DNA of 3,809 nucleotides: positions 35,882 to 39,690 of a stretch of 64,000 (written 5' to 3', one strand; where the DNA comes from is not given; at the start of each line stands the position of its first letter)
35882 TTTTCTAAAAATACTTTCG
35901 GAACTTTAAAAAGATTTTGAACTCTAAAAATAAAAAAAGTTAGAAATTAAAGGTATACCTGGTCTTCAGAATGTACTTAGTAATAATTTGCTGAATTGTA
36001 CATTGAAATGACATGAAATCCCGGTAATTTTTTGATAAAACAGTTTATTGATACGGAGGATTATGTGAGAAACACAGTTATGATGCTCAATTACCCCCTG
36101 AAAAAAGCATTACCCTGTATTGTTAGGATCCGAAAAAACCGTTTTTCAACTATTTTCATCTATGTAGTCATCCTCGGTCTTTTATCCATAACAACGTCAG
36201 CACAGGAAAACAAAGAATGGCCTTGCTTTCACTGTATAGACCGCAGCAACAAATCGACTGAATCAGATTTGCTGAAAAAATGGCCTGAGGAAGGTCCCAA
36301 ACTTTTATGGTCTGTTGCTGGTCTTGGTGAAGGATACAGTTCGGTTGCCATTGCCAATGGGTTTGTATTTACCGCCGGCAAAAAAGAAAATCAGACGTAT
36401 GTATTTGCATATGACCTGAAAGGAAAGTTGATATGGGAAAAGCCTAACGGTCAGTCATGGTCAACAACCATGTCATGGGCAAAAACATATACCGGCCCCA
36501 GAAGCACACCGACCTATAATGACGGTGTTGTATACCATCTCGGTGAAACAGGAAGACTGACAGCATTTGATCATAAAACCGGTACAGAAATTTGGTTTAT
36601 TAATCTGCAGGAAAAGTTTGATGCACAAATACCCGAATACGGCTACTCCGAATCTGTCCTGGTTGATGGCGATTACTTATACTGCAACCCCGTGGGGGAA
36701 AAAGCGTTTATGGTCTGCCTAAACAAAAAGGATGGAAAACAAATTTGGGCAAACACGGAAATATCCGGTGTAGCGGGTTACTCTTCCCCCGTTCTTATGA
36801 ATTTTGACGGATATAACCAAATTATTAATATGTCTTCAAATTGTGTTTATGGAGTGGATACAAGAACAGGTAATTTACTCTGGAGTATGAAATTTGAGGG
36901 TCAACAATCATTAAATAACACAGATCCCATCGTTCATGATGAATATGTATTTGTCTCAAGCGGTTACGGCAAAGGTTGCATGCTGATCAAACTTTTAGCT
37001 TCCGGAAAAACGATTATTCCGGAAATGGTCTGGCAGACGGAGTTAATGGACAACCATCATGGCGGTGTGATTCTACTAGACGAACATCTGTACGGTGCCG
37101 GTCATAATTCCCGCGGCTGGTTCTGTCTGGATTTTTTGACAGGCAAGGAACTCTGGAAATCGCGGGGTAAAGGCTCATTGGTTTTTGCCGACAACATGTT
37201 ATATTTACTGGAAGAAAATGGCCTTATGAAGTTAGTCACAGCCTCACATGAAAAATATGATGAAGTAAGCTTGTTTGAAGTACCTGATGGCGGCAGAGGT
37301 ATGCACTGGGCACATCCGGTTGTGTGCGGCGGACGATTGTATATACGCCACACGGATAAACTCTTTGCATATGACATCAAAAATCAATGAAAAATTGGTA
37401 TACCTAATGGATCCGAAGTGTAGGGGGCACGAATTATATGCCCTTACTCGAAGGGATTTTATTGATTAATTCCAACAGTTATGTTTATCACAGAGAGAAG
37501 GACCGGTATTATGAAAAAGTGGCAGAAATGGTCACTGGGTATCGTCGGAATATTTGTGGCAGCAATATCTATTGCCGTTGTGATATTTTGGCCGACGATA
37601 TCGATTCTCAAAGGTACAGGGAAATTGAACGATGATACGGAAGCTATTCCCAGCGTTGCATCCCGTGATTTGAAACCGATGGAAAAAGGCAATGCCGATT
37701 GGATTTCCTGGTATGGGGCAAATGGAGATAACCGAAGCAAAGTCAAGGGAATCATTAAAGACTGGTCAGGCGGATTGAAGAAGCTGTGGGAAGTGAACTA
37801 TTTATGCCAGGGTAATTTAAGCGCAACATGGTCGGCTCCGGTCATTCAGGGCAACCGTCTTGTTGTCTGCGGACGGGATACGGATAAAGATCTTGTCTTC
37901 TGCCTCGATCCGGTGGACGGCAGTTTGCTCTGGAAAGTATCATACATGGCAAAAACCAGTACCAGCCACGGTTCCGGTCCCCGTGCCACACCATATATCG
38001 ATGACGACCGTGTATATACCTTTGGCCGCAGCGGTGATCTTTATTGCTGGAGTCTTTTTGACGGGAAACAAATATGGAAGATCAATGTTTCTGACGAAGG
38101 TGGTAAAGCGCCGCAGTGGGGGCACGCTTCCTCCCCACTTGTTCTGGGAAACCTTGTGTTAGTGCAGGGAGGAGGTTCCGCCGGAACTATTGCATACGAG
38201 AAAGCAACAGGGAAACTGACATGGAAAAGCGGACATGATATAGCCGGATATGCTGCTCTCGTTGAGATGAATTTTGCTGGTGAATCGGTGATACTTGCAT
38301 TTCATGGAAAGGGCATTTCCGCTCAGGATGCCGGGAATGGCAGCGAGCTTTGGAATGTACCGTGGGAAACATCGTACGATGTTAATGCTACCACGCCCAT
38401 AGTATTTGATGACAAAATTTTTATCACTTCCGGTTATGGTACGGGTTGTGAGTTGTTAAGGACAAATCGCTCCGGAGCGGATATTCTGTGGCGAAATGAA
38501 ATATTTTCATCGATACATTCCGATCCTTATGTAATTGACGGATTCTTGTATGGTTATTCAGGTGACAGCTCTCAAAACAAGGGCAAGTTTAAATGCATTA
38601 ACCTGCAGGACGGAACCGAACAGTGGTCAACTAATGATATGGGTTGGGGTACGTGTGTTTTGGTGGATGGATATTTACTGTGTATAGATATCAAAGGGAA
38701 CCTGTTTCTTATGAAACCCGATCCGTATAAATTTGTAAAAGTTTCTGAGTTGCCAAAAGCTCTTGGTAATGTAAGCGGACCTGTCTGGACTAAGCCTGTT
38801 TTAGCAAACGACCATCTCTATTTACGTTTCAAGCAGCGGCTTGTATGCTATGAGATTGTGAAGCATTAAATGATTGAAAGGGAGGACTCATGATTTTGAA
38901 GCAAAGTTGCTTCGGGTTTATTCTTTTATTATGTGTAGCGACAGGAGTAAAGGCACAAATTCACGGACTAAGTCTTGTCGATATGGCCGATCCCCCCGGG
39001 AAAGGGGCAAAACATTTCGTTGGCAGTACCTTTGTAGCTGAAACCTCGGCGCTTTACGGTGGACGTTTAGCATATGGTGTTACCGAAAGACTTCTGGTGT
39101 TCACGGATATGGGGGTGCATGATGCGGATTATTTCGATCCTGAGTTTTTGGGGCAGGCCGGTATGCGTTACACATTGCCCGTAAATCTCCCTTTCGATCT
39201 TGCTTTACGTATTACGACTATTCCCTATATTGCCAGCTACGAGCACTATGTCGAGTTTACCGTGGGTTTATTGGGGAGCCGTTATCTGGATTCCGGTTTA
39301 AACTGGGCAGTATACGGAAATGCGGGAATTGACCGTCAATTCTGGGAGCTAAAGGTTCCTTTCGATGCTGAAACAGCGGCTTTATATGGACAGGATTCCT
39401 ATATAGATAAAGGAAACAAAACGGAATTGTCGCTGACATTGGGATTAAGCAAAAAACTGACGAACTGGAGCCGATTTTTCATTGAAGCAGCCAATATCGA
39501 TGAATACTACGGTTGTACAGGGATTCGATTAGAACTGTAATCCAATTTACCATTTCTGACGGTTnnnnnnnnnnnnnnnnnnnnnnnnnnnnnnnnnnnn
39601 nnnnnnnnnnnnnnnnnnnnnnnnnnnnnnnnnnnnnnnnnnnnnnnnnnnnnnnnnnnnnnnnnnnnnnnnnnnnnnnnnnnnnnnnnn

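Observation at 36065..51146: Beta-propeller-rich envelope gene cluster wired to a NapG/NapH-like ferredoxin pair and an NAD(P)H-oxidising Fe-S flavoprotein pair, with no recognisable terminal reductase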

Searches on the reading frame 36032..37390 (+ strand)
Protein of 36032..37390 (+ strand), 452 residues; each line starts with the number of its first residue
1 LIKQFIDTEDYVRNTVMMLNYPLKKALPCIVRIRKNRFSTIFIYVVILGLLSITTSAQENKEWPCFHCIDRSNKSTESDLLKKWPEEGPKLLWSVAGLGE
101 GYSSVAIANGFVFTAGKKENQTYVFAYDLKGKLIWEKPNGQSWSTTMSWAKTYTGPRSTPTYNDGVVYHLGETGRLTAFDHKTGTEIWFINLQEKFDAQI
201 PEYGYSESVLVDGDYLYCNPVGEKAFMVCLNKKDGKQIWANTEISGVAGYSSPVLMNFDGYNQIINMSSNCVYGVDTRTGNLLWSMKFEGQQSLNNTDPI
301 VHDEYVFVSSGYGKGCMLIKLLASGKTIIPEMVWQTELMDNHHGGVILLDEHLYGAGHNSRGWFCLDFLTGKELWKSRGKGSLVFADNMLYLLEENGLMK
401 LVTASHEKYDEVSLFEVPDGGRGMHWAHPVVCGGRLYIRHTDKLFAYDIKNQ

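Call 4: search_protein_families(library=pfam, proteins=[window:36032-37390:+], max_evalue=0.01)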
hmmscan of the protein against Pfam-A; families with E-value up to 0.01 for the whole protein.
window:36032-37390:+ (452 aa): 3 families
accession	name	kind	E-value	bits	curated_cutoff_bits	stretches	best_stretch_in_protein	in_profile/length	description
PF13360.13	PQQ_2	-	1.5e-26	94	27.6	1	123-377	4-233/233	Outer membrane protein assembly factor BamB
PF13570.13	Beta-prop_ACSF4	-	6.9e-14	52.4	133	2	166-408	21-236/329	Beta-alanine-activating enzyme, beta-propeller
PF01011.28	PQQ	-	1.9e-06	27.3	26.7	1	153-195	46-88/595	Glucose/ethanol/alcohol dehydrogenase, beta-propeller domain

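Call 5: search_protein_families(library=ncbifam, proteins=[window:36032-37390:+], max_evalue=0.01)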
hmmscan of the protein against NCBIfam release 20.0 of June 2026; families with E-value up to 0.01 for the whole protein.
window:36032-37390:+ (452 aa): 5 families
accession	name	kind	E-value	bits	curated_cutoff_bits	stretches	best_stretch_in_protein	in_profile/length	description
TIGR03300.1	assembly_YfgL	equivalog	1.2e-15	57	285.2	1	141-314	42-201/377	outer membrane protein assembly factor BamB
NF008351.0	PRK11138.1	equivalog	4.2e-14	51.8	423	1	157-398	62-305/394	outer membrane protein assembly factor BamB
TIGR04528.1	acido_non_PQQ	subfamily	1.8e-09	36.9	650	1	146-242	39-129/493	acido-empty-quinoprotein group A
TIGR03075.1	PQQ_enz_alc_DH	subfamily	2.6e-09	36.2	480.05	1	152-251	57-156/530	PQQ-dependent dehydrogenase, methanol/ethanol family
NF053615.1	SerThrKinAfsKStmc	equivalog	7.1e-05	21.6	1300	1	109-311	520-713/809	protein serine/threonine kinase AfsK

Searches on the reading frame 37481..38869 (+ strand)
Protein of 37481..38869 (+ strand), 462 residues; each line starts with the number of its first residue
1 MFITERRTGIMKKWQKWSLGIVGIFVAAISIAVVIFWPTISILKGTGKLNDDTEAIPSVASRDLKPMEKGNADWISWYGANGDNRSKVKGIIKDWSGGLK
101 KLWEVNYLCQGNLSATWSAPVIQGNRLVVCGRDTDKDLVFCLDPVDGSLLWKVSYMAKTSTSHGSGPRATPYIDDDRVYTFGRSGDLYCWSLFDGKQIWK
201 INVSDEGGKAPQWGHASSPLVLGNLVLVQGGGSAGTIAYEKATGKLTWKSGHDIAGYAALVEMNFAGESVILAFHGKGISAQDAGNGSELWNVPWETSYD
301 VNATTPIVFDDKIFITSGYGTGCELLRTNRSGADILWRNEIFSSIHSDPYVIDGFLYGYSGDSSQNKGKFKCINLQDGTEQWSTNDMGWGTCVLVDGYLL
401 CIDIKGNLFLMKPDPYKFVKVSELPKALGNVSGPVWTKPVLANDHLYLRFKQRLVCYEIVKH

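Call 4: search_protein_families(library=pfam, proteins=[window:37481-38869:+], max_evalue=0.01)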
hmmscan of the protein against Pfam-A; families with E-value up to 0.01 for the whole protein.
window:37481-38869:+ (462 aa): 2 families
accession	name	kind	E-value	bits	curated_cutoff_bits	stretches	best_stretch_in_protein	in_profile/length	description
PF13360.13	PQQ_2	-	5e-34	118.4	27.6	2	162-384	24-233/233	Outer membrane protein assembly factor BamB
PF13570.13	Beta-prop_ACSF4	-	6.4e-12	45.9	133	2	243-385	80-211/329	Beta-alanine-activating enzyme, beta-propeller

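Call 5: search_protein_families(library=ncbifam, proteins=[window:37481-38869:+], max_evalue=0.01)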
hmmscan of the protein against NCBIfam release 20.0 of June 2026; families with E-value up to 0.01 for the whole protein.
window:37481-38869:+ (462 aa): 6 families
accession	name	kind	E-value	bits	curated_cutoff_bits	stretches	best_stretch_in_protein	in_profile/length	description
TIGR03300.1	assembly_YfgL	equivalog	1.3e-17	63.6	285.2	2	158-293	47-171/377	outer membrane protein assembly factor BamB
NF008351.0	PRK11138.1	equivalog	3.5e-13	48.8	423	1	120-451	65-384/394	outer membrane protein assembly factor BamB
TIGR04528.1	acido_non_PQQ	subfamily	7.7e-10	38.1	650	1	74-249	6-178/493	acido-empty-quinoprotein group A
TIGR03075.1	PQQ_enz_alc_DH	subfamily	2.3e-09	36.4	480.05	2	58-249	5-196/530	PQQ-dependent dehydrogenase, methanol/ethanol family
NF053615.1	SerThrKinAfsKStmc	equivalog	0.0016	17.1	1300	0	238-317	505-581/809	protein serine/threonine kinase AfsK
NF033218.1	anchor_AmaP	equivalog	0.0041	16.9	55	1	11-39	1-29/166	alkaline shock response membrane anchor protein AmaP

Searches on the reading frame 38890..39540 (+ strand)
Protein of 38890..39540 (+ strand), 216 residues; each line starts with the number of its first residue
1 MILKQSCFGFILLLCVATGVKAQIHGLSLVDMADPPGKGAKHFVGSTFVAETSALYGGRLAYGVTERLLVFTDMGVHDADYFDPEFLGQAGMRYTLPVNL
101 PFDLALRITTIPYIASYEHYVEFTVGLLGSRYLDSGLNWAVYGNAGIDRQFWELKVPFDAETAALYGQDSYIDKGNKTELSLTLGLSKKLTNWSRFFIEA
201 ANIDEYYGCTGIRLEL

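Call 4: search_protein_families(library=pfam, proteins=[window:38890-39540:+], max_evalue=0.01)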
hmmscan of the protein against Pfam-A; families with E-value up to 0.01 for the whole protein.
window:38890-39540:+ (216 aa): 0 families

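Call 5: search_protein_families(library=ncbifam, proteins=[window:38890-39540:+], max_evalue=0.01)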
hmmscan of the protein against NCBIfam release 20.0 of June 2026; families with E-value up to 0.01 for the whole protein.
window:38890-39540:+ (216 aa): 0 families

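Call 51: search_protein_families(library=pfam, proteins=[window:38890-39540:+], max_evalue=10)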
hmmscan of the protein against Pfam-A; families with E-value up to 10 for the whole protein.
window:38890-39540:+ (216 aa): 0 families
